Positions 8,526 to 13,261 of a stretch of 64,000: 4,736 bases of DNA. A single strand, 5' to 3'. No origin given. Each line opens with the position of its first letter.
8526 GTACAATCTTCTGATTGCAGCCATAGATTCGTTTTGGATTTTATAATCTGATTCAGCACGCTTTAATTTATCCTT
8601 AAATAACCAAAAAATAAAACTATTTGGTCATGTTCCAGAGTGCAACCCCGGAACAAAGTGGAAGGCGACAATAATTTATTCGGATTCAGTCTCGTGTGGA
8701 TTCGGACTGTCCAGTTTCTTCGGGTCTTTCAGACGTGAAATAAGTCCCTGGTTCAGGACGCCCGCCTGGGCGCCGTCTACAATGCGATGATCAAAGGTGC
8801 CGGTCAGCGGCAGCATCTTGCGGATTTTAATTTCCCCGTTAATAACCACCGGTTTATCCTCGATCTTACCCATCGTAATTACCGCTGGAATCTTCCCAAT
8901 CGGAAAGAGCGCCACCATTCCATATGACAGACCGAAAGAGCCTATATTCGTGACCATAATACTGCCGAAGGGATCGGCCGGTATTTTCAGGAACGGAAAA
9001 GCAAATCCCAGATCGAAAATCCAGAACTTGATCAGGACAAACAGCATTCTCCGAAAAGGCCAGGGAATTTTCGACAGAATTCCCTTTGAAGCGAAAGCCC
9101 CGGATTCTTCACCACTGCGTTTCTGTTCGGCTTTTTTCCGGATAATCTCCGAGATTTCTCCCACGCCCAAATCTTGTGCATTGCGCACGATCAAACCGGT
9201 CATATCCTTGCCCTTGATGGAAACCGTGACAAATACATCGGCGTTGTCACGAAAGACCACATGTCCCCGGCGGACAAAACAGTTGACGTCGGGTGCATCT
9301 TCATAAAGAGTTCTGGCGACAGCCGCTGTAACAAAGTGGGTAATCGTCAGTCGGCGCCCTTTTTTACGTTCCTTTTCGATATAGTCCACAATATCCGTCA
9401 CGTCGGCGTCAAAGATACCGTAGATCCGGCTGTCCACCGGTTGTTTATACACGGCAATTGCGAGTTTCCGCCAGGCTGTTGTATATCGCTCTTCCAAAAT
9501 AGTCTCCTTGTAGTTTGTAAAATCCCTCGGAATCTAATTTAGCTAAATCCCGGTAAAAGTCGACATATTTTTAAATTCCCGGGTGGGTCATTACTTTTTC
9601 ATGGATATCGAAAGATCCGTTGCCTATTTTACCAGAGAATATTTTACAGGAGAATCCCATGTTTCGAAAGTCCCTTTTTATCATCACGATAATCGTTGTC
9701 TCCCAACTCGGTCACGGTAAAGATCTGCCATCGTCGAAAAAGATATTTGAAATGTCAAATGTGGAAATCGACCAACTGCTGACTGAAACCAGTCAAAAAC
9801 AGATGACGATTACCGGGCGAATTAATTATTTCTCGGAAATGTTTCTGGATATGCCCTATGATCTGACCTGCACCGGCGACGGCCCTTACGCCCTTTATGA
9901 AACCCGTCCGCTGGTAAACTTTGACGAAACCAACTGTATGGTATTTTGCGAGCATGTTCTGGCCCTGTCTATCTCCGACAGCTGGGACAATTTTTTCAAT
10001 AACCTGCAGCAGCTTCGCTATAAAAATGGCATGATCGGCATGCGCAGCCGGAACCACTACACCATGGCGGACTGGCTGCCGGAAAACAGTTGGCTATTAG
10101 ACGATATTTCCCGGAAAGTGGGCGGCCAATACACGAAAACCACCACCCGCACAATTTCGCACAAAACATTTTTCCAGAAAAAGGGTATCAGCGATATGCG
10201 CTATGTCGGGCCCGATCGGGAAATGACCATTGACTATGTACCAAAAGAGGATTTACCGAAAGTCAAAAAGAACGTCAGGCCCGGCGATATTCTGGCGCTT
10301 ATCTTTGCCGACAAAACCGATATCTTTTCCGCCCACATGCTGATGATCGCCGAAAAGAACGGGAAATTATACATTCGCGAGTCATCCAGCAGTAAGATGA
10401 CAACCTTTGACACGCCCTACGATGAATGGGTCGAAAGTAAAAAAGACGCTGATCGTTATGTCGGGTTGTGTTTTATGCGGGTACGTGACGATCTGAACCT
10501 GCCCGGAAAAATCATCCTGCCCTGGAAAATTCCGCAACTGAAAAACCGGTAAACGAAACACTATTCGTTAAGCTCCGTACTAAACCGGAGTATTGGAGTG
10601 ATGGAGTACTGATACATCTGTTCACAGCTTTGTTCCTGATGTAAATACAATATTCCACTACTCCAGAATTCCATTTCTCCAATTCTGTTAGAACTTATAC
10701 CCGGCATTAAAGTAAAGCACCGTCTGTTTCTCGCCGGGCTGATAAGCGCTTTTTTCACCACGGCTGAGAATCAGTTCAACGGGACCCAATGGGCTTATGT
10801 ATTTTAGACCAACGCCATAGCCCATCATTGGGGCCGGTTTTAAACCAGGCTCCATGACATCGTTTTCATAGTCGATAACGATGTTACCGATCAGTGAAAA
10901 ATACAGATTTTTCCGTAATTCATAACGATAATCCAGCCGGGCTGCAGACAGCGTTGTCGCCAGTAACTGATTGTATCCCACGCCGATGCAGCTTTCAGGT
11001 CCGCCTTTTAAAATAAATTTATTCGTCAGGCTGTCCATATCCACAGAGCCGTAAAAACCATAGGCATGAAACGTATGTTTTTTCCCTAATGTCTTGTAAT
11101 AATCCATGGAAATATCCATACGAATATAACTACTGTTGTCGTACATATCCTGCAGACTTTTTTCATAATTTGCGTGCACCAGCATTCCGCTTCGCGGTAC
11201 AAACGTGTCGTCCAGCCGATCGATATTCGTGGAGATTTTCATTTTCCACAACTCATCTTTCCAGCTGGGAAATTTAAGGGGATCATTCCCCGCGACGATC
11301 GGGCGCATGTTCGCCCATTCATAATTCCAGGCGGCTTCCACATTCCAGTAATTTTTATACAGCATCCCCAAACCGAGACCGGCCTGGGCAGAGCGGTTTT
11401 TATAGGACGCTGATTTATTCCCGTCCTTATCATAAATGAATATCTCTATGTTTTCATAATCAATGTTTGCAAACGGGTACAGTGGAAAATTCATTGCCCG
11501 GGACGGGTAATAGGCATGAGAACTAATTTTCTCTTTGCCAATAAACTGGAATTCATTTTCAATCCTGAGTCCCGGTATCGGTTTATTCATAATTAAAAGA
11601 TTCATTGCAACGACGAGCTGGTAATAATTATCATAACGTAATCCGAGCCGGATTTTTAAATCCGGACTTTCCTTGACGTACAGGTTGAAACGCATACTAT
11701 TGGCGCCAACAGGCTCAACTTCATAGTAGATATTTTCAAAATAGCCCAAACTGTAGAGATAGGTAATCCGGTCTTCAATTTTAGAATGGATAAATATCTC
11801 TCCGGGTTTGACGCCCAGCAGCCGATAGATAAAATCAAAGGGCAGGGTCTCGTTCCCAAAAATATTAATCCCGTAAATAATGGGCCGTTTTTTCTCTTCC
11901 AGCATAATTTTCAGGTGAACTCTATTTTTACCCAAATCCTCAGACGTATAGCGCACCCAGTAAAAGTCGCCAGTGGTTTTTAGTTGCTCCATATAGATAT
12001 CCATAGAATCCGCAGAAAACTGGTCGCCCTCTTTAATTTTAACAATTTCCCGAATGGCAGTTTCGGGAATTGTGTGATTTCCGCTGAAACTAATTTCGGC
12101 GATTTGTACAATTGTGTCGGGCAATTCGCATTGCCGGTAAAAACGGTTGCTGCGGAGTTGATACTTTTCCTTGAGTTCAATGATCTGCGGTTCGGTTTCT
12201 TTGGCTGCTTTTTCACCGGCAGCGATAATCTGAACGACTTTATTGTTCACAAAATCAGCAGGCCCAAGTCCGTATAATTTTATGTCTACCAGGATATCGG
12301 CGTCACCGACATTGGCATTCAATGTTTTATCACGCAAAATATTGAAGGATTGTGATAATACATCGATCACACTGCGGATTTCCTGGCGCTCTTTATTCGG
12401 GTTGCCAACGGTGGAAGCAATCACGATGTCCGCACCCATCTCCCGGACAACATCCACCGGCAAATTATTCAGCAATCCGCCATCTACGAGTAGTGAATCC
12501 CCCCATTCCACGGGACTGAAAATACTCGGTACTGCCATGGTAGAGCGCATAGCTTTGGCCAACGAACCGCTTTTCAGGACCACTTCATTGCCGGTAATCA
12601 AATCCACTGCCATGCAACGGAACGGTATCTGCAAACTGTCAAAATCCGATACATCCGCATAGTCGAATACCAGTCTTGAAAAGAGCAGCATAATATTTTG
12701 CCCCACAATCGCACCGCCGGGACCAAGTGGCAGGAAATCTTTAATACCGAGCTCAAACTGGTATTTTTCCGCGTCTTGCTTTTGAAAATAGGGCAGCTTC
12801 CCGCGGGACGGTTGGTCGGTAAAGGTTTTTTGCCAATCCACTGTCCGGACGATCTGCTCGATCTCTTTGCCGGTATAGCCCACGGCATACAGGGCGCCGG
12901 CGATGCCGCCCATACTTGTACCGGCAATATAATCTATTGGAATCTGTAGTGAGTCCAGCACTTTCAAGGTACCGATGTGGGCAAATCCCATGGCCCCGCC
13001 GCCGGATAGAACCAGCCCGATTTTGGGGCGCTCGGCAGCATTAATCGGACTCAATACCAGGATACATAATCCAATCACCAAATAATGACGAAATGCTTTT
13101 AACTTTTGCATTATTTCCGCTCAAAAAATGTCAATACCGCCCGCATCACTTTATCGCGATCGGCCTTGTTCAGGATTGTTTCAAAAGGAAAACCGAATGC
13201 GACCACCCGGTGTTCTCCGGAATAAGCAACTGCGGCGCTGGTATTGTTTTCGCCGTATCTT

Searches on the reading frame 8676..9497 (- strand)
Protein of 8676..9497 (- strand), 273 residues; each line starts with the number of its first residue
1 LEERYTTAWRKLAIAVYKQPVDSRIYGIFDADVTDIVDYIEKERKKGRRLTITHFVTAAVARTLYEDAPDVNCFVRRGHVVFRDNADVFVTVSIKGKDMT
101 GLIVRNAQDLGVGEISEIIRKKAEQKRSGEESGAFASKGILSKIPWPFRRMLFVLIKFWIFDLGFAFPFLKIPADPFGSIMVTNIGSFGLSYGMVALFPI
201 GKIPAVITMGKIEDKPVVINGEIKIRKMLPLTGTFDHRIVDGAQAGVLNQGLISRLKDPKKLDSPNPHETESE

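Call 7: search_protein_families(library=pfam, proteins=[window:8676-9497:-], max_evalue=0.01)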
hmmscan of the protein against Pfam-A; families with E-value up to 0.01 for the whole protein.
window:8676-9497:- (273 aa): 3 families
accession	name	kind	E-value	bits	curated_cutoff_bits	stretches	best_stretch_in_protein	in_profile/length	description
PF00198.28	2-oxoacid_dh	-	6.2e-25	88.4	23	2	178-262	148-230/232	2-oxoacid dehydrogenases acyltransferase (catalytic domain)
PF12080.14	GldM_4th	-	0.00094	20.2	24.6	1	44-124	13-94/114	GldM C-terminal domain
PF02935.21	COX7C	-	0.0031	18.2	25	1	120-170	7-56/64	Cytochrome c oxidase subunit VIIc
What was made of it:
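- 8676..9497 (-): E2-like gene (2-oxoacid dehydrogenase acyltransferase catalytic domain only). Left-hand core flank. Pfam PF00198 (call 7).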

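Call 17: find_related_loci(query=window:8676-9497:-, collection=genome_contigs, flank=10000)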
Query window:8676-9497:- (273 aa) in genome_contigs; peptide patterns used: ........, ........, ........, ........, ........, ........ (x = any residue, [..] = any of these).
599 stretches matched a pattern (row limit reached: there are more); 483 encode a relative of the query (tblastn E <= 1e-3); the best 80 are kept; 80 distinct loci.
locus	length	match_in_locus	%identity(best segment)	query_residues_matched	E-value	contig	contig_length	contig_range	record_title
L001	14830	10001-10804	92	1-268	1e-167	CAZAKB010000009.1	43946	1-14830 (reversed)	MAG TPA_asm: uncultured bacterium isolate SRP178699_co1_181 genome assembly, contig: NODE_778_length_43946_cov_18.069490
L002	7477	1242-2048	90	1-269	1e-166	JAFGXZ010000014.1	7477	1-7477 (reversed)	MAG: Candidatus Neomarinimicrobiota bacterium isolate ZodW_Metabat.79 k87_686266, whole genome shotgun sequence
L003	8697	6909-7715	88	1-269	2e-161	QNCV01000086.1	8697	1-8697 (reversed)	MAG: Candidatus Neomarinimicrobiota bacterium isolate B118_G9 B118_Guay9_scaffold_11359, whole genome shotgun sequence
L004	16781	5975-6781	85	1-269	1e-156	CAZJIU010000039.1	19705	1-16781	MAG TPA_asm: uncultured bacterium isolate binchicken_co89_626 genome assembly, contig: NODE_4870_length_19705_cov_11.767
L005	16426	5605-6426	83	1-273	4e-155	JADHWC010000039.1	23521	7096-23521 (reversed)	MAG: Candidatus Neomarinimicrobiota bacterium isolate BS750m-G17 BS-750m-C3024, whole genome shotgun sequence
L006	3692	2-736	95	29-273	3e-160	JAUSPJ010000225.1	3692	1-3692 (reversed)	MAG: Candidatus Neomarinimicrobiota bacterium isolate E21_metabat.bin.53_sub E21_k141_73319, whole genome shotgun sequen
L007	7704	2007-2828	82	1-273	1e-154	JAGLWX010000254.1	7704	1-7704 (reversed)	MAG: Candidatus Neomarinimicrobiota bacterium isolate RS_12_34 ZL285.bin.34.fa_254, whole genome shotgun sequence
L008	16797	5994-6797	83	1-268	3e-154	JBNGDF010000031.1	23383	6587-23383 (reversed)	MAG: Fidelibacterota bacterium isolate E05-020 bin82.fa-31, whole genome shotgun sequence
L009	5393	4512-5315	84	1-268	1e-155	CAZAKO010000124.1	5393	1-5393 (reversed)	MAG TPA_asm: uncultured bacterium isolate SRP098346_co1_289 genome assembly, contig: NODE_22558_length_5393_cov_128.5181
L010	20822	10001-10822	82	1-273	3e-155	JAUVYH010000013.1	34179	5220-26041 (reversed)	MAG: Candidatus Neomarinimicrobiota bacterium isolate CSMAG_1237 CSMAG_1237_k141_1188023_length_34179_cov_20.9871, whole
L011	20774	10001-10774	66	9-266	6e-121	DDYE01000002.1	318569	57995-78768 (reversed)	MAG TPA_asm: Candidatus Marinimicrobia bacterium UBA2242 UBA2242_contig_1804, whole genome shotgun sequence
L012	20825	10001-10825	63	2-272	8e-119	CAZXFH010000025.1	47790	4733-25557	MAG TPA_asm: uncultured bacterium isolate SRP141376_co1_214 genome assembly, contig: NODE_1842_length_47790_cov_77.52169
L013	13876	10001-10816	61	2-273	3e-118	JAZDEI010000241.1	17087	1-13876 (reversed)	MAG: Candidatus Neomarinimicrobiota bacterium isolate MEGAHIT-group-0.133 k141_5728332, whole genome shotgun sequence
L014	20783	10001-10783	62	6-266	2e-114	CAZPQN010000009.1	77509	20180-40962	MAG TPA_asm: uncultured bacterium isolate SRP098346_co1_291 genome assembly, contig: NODE_86_length_77509_cov_147.589911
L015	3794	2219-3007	60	7-268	4e-116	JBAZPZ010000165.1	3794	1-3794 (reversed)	MAG: Candidatus Neomarinimicrobiota bacterium isolate SO_2017_SWC_41 scaffold_7009_c2_LP-4_2017, whole genome shotgun se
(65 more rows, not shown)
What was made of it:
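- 8676..9497 (-): Relatives in call 17.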

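Call 29: search_protein_families(library=padloc, proteins=[L007:3178-3849:+, L007:4078-4854:+, L010:11369-11650:+, L010:11647-11901:+], max_evalue=0.01)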
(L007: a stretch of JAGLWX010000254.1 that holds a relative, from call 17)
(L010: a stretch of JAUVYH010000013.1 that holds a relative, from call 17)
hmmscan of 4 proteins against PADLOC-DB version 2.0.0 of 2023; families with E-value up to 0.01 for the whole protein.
L007:3178-3849:+ (223 aa): 1 family
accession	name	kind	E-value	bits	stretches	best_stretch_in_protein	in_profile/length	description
PDLC01467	Cas13a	-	0.0099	14.2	0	146-221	50-122/139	CAS-VI-A; effector__SPE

L007:4078-4854:+ (258 aa): 7 families
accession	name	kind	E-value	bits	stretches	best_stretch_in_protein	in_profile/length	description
PDLC03963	SoFic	-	1.8e-26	91.4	1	40-227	57-240/361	-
PDLC04839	PDC-S04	-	2.4e-14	51.5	1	127-233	87-189/205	-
PDLC04840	PDC-S04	-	1.7e-13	48.8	1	44-194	16-169/227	-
PDLC04836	PDC-S04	-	1.9e-13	48.2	1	33-194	19-182/244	-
PDLC04837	PDC-S04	-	4.4e-11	40.5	1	36-218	21-203/234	-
PDLC04966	PDC-S24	-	1.5e-09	35.3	1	91-194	229-331/497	-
PDLC04838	PDC-S04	-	1e-07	30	1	138-220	100-184/209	-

L010:11369-11650:+ (93 aa): 0 families

L010:11647-11901:+ (84 aa): 0 families

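Call 30: search_protein_families(library=pfam, proteins=[L007:3178-3849:+, L007:4078-4854:+, L010:11369-11650:+, L010:11647-11901:+, L001:10909-12246:-, L002:2414-3190:-, L002:3772-5019:-, L002:2159-2413:-], max_evalue=0.01)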
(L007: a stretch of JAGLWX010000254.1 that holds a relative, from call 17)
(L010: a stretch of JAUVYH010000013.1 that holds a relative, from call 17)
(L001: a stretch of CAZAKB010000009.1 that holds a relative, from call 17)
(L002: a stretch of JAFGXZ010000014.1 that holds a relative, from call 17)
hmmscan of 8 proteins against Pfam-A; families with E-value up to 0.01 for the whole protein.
L007:3178-3849:+ (223 aa): 1 family
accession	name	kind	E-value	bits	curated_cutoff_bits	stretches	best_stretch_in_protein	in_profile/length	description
PF18735.6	HEPN_RiboL-PSP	-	3.9e-05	24.1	28.4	1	177-218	143-182/191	RiboL-PSP-HEPN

L007:4078-4854:+ (258 aa): 2 families
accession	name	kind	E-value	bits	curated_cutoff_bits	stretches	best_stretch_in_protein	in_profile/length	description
PF02661.23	Fic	-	1.2e-15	58.6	24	1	94-196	2-90/93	Fic/DOC family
PF13784.11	Fic_N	-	0.0007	20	26.7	1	44-90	36-81/82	Fic/DOC family N-terminal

L010:11369-11650:+ (93 aa): 2 families
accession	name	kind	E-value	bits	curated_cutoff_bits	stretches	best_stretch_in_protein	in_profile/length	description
PF02604.26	PhdYeFM_antitox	-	2.5e-23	82.1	29.8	1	11-83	1-73/74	Antitoxin Phd_YefM, type II toxin-antitoxin system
PF12910.14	PHD_like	-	0.00055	20.4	27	1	11-64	1-55/141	Antitoxin of toxin-antitoxin, RelE / RelB, TA system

L010:11647-11901:+ (84 aa): 3 families
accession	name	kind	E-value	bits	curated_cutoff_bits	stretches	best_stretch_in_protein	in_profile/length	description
PF06769.20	YoeB_toxin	-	4.5e-37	126.4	27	1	5-84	1-80/80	YoeB-like toxin of bacterial type II toxin-antitoxin system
PF05016.21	ParE_toxin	-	0.0027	18.7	23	1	20-81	25-83/89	ParE toxin of type II toxin-antitoxin system, parDE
PF05015.19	HigB-like_toxin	-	0.0054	17.6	27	0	46-83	54-91/91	RelE-like toxin of type II toxin-antitoxin system HigB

L001:10909-12246:- (445 aa): 0 families

L002:2414-3190:- (258 aa): 1 family
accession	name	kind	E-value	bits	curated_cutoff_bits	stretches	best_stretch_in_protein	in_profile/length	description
PF13484.11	Fer4_16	-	0.0018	19.4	30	1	218-248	2-32/66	4Fe-4S double cluster binding domain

L002:3772-5019:- (415 aa): 0 families

L002:2159-2413:- (84 aa): 0 families

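Call 35: find_encoding_contigs(protein=window:8676-9497:-, flank=10000, max_places=10)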
Protein window:8676-9497:- (273 aa): 12 contigs read that carry it; 10 places shown.
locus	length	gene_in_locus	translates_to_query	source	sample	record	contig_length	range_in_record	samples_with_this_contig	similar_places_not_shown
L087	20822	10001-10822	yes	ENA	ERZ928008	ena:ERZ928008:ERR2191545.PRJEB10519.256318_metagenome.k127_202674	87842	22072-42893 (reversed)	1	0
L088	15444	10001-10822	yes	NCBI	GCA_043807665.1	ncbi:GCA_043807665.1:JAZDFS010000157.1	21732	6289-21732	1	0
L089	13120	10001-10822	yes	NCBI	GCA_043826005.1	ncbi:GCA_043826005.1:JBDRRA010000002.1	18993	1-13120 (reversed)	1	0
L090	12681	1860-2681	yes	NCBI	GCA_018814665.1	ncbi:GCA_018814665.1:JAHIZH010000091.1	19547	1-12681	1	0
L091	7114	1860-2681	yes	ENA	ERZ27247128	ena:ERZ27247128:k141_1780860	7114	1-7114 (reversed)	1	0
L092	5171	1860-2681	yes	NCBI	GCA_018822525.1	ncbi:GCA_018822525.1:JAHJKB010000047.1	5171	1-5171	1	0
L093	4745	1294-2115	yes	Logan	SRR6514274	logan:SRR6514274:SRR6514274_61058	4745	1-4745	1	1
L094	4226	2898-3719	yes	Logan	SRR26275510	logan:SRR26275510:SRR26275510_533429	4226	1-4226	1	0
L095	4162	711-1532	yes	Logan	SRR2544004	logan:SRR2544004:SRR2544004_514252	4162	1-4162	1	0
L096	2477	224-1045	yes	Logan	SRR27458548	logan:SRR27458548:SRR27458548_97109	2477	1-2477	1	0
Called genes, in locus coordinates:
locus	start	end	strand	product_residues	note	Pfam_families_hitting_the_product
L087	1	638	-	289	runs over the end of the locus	PF00082:Peptidase_S8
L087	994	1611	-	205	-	PF18962:Por_Secre_tail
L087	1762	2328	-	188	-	-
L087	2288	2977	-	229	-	PF13860:FlgD_ig, PF18962:Por_Secre_tail (weak)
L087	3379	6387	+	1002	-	PF25275:Golvesin_C, PF00041:fn3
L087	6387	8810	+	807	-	PF01734:Patatin, PF07244:POTRA, PF01103:Omp85, PF19143:Omp85_2 (weak)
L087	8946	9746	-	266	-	PF07313:AmiA-like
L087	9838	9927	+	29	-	-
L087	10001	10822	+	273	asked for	PF00198:2-oxoacid_dh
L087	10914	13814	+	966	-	PF04851:ResIII (weak)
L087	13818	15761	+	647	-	PF01555:N6_N4_Mtase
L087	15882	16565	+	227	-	-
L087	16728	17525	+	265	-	-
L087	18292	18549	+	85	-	PF13711:DUF4160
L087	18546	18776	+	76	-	PF10387:DUF2442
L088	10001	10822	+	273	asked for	PF00198:2-oxoacid_dh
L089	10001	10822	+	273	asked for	PF00198:2-oxoacid_dh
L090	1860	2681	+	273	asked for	PF00198:2-oxoacid_dh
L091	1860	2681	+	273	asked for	PF00198:2-oxoacid_dh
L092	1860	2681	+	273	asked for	PF00198:2-oxoacid_dh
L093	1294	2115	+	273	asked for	PF00198:2-oxoacid_dh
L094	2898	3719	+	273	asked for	PF00198:2-oxoacid_dh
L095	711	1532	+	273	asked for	PF00198:2-oxoacid_dh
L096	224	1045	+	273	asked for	PF00198:2-oxoacid_dh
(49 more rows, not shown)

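Call 40: search_protein_families(library=ncbifam, proteins=[window:8676-9497:-], max_evalue=0.01)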
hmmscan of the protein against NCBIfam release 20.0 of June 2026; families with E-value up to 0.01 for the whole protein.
window:8676-9497:- (273 aa): 9 families
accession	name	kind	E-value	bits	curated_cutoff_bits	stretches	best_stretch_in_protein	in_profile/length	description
TIGR01347.1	sucB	equivalog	9.9e-18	64.5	378.65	2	178-262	318-400/404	dihydrolipoyllysine-residue succinyltransferase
NF004309.0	PRK05704.1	equivalog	5.5e-16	58.9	449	2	178-262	322-404/408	2-oxoglutarate dehydrogenase complex dihydrolipoyllysine-residue succinyltransferase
NF008814.0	PRK11854.1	equivalog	2.8e-15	55.8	722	1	180-262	555-635/637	pyruvate dehydrogenase complex dihydrolipoyllysine-residue acetyltransferase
TIGR01349.1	PDHac_trf_mito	equivalog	5.5e-13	48.9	445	2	178-259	350-432/437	pyruvate dehydrogenase complex dihydrolipoamide acetyltransferase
TIGR02927.1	SucB_Actino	equivalog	7.2e-13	48.2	423.45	2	179-256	488-568/579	2-oxoglutarate dehydrogenase, E2 component, dihydrolipoamide succinyltransferase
NF011416.0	PRK14843.1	equivalog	4.4e-12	45.6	429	1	181-256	266-339/347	dihydrolipoamide acetyltransferase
TIGR01348.1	PDHac_trf_long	equivalog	4.9e-09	35.3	552.1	1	192-262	513-585/587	dihydrolipoyllysine-residue acetyltransferase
NF008815.0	PRK11857.1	equivalog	9.5e-09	35.1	378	1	178-259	223-302/308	dihydrolipoamide acetyltransferase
NF008907.0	PRK12270.1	equivalog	0.0015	16.3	878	1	222-249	327-354/1241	multifunctional oxoglutarate decarboxylase/oxoglutarate dehydrogenase thiamine pyrophosphate-binding subunit/dihydrolipoyllysine-residue suc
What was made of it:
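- Cargo is R-M, dhiTA-like, YefM-YoeB, Fic/SoFic and HEPN-like (calls 7, 29, 30, 40).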

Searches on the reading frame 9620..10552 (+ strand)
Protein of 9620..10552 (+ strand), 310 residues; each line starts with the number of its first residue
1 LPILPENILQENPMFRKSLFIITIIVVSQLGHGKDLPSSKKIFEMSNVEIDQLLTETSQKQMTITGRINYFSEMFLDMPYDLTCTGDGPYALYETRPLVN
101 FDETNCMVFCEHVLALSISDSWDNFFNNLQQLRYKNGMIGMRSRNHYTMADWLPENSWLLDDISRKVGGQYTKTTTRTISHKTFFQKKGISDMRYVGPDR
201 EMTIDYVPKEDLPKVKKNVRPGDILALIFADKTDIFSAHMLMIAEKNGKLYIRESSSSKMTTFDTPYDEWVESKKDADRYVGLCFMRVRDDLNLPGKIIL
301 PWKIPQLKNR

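Call 7: search_protein_families(library=pfam, proteins=[window:9620-10552:+], max_evalue=0.01)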
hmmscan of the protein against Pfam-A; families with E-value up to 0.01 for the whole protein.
window:9620-10552:+ (310 aa): 1 family
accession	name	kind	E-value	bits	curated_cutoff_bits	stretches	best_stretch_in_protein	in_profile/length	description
PF07313.18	AmiA-like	-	4.6e-29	101.8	27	1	71-275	2-200/202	N-acetylmuramoyl-L-alanine amidase-like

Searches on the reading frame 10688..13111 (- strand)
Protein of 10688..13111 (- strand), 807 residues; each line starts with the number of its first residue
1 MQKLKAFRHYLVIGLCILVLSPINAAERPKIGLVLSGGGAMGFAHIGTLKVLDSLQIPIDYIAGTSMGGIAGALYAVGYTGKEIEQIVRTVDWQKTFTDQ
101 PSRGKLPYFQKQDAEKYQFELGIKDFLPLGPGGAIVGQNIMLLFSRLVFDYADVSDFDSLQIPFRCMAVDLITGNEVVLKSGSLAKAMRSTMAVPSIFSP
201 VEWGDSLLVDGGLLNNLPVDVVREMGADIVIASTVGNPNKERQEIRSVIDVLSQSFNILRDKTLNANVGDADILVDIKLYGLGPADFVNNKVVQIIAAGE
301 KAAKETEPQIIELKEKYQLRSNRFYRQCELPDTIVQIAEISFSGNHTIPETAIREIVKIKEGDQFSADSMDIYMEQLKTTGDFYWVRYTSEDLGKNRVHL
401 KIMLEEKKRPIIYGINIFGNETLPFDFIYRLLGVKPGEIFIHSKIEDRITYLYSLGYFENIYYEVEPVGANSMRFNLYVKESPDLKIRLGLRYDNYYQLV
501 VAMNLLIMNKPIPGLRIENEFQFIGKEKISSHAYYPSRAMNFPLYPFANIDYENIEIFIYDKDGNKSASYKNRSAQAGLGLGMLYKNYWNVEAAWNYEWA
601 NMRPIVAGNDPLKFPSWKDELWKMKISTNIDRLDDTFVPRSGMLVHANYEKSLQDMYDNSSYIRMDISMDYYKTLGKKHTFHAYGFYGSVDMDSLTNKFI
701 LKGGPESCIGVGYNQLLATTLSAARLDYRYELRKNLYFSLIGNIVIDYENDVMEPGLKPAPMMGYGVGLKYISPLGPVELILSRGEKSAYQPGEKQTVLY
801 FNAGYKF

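Call 7: search_protein_families(library=pfam, proteins=[window:10688-13111:-], max_evalue=0.01)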
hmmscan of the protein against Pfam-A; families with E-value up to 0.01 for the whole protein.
window:10688-13111:- (807 aa): 4 families
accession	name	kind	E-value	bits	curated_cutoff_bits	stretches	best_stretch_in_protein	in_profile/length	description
PF01734.28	Patatin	-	3.6e-29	102.8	27.7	1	33-221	1-189/191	Patatin-like phospholipase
PF07244.20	POTRA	-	1.5e-17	64.5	21.3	2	336-407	2-79/79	Surface antigen variable number repeat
PF01103.29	Omp85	-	2.3e-17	64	24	1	552-807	44-325/325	Omp85 superfamily domain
PF19143.6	Omp85_2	-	6.1e-06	26.2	23.1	1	628-807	165-351/351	OMP85 superfamily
